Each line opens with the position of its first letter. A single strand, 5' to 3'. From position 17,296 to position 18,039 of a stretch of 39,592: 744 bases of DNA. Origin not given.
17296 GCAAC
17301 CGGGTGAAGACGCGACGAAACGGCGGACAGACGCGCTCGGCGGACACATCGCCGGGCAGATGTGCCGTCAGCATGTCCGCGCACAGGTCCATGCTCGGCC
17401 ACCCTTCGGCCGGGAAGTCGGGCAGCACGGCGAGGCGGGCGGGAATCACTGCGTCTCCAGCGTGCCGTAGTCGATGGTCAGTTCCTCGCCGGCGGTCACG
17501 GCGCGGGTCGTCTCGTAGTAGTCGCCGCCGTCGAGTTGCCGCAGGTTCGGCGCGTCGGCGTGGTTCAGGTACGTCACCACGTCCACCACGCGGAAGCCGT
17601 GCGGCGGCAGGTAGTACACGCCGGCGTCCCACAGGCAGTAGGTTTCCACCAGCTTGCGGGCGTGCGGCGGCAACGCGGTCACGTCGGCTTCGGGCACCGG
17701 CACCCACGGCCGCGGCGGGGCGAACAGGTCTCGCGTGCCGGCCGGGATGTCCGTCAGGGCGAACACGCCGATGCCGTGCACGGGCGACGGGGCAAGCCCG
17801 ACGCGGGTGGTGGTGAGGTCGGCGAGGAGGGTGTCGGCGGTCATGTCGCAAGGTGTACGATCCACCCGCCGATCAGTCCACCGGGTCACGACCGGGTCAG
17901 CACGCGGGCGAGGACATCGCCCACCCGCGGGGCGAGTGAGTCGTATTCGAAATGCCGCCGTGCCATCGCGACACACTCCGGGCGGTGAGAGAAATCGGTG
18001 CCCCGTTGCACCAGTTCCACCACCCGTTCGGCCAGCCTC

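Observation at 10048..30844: An approximately 20.8 kb, 18-gene glycan-assembly array with near-continuous start/stop overlaps, combining ABC-type export, a ligase-like protein and an exosortase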

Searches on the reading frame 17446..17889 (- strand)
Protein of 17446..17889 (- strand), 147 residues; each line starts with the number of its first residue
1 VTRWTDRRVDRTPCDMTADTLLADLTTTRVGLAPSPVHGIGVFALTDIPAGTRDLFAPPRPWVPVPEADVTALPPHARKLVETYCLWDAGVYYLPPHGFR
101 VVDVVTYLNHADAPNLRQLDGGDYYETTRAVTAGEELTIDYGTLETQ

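Call 5: search_protein_families(library=pfam, proteins=[window:17446-17889:-], max_evalue=0.01)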
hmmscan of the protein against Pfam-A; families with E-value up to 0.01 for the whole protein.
window:17446-17889:- (147 aa): 1 family
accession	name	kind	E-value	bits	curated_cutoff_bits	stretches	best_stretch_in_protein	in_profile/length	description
PF00856.33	SET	-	1.9e-08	35.1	22.4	1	39-142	1-105/105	SET domain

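Call 6: search_protein_families(library=ncbifam, proteins=[window:17446-17889:-], max_evalue=0.01)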
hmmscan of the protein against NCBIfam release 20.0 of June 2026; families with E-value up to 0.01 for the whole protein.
window:17446-17889:- (147 aa): 0 families
